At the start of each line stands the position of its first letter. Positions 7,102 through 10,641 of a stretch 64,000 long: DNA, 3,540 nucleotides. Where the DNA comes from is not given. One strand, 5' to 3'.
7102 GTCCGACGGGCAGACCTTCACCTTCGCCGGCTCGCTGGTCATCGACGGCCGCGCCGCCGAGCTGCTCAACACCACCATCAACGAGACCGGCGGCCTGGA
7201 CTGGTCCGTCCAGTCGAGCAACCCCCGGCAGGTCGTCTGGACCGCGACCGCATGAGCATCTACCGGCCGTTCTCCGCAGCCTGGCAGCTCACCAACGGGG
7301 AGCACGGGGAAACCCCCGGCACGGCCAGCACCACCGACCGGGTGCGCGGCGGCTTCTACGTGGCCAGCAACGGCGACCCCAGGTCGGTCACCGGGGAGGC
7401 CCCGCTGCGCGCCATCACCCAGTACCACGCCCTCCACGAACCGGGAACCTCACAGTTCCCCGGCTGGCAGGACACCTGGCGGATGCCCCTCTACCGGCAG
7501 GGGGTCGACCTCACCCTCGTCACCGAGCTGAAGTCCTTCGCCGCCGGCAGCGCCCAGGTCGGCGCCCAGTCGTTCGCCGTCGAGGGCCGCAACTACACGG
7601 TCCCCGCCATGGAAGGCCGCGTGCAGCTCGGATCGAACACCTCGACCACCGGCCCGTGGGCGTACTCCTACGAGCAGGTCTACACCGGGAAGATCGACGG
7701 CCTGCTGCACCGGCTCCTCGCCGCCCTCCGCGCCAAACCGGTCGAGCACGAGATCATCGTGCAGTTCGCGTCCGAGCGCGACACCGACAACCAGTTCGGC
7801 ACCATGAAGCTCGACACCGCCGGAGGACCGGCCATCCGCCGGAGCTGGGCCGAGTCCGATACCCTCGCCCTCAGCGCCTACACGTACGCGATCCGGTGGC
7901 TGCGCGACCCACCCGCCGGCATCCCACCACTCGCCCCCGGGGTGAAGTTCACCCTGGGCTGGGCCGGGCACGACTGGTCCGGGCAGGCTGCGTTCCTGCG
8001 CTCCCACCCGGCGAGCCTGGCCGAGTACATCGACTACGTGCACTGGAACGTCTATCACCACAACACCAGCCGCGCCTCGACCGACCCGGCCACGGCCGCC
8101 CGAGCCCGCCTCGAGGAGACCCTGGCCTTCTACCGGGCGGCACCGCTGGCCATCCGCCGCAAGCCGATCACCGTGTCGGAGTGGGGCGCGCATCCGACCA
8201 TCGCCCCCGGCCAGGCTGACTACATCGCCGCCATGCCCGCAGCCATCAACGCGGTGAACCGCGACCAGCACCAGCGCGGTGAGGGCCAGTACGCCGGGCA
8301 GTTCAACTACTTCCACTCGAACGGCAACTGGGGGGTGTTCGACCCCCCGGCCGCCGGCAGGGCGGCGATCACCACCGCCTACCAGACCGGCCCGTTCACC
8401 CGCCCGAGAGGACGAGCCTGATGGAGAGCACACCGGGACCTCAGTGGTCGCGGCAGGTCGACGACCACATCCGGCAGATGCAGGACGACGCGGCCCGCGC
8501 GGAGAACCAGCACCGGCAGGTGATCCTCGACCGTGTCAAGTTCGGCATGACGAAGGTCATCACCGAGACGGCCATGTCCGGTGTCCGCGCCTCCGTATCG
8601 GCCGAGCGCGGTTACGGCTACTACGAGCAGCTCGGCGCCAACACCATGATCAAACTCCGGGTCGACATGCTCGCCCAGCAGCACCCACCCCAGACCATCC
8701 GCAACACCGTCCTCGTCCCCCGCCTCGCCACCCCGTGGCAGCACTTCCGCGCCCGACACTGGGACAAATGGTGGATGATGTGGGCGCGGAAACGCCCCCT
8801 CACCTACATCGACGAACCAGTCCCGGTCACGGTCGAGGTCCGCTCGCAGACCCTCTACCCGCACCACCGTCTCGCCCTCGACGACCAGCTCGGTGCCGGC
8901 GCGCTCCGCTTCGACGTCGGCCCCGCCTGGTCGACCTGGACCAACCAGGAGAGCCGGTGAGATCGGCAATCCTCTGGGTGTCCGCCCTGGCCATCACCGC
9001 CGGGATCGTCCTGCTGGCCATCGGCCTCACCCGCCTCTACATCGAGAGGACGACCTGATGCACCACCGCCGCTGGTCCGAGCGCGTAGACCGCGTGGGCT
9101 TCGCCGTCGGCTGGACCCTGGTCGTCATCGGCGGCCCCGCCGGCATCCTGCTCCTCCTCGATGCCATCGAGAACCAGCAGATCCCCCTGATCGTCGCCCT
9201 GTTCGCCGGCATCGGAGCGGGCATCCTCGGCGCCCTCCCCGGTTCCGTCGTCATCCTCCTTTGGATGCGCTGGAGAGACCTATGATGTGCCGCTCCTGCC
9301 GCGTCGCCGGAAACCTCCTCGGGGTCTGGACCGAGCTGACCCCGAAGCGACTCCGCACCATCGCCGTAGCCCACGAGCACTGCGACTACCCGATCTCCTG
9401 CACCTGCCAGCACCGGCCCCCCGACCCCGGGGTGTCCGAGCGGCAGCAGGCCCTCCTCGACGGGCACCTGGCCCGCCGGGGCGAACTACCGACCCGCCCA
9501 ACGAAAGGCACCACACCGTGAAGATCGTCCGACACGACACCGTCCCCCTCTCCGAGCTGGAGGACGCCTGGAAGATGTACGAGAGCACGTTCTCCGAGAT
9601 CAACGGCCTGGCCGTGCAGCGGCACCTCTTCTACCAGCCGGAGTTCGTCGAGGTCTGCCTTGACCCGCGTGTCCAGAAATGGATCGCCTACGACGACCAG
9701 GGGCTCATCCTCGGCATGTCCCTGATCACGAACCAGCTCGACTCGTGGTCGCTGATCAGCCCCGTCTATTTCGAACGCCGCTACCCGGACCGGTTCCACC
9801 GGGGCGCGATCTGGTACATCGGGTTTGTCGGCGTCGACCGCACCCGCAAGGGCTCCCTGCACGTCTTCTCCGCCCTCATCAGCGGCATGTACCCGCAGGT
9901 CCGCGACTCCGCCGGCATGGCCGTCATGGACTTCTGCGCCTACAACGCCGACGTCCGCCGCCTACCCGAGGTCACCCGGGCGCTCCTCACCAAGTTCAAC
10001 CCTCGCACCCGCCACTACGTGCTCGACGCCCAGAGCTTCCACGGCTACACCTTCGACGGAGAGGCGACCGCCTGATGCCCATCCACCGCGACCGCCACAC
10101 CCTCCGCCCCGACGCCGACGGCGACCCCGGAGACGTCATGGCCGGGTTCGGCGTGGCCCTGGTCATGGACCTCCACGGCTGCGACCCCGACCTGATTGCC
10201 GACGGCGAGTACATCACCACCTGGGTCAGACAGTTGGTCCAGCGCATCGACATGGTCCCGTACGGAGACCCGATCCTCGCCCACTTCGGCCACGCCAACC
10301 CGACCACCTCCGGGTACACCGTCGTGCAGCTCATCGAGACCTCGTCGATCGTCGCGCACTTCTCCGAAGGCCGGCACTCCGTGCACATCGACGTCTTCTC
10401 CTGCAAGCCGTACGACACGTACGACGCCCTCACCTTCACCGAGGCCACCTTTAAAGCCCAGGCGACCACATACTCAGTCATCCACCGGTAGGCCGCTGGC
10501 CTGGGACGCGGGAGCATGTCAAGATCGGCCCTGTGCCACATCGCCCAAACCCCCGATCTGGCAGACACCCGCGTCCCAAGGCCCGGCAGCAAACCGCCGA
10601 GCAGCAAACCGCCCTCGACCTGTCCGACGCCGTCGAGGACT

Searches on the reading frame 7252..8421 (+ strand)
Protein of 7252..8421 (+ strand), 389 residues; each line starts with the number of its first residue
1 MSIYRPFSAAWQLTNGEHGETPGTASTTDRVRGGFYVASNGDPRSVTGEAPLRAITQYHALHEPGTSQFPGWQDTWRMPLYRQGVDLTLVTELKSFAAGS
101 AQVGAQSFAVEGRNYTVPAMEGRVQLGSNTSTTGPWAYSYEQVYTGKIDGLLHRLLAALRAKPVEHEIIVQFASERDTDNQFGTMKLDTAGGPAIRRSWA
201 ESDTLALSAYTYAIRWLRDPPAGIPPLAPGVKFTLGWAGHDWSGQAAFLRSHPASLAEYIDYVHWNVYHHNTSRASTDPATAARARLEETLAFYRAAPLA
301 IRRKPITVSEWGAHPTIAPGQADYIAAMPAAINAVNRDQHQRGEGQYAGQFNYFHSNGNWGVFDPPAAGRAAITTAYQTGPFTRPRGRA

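Call 20: search_protein_families(library=pfam, proteins=[window:7252-8421:+], max_evalue=0.001)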
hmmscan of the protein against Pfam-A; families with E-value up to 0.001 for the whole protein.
window:7252-8421:+ (389 aa): 0 families

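Call 88: search_protein_families(library=phrogs, proteins=[window:7252-8421:+], max_evalue=0.001)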
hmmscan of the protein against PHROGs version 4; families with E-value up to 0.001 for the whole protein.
window:7252-8421:+ (389 aa): 0 families

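Call 99: find_encoding_contigs(protein=window:7252-8421:+, flank=10000, max_places=1)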
Protein window:7252-8421:+ (389 aa): 5 contigs read that carry it; 1 place shown.
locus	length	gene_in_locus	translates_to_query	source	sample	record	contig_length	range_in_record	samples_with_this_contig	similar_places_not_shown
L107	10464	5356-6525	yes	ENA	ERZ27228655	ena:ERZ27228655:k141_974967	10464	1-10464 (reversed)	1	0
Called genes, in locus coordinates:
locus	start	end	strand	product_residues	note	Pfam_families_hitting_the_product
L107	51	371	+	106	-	PF03819:MazG (weak), PF12643:MazG-like (weak)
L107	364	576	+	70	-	-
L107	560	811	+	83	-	-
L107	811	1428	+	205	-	PF07799:DUF1643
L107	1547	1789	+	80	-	-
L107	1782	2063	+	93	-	-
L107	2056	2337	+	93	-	-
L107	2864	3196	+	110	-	-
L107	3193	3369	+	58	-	-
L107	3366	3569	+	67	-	PF13560:HTH_31 (weak), PF01381:HTH_3 (weak)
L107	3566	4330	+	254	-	-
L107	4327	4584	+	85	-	-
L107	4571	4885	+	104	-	-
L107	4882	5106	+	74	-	-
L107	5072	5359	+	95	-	-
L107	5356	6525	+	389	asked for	-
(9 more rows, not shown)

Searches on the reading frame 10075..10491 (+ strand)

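Call 20: search_protein_families(library=pfam, proteins=[window:10075-10491:+], max_evalue=0.001)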
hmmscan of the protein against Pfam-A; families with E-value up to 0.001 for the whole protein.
window:10075-10491:+ (138 aa): 1 family
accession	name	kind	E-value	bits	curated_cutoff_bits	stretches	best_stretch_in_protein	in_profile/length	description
PF02675.21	AdoMet_dc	-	3.8e-18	66.2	25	1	29-138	2-106/107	S-adenosylmethionine decarboxylase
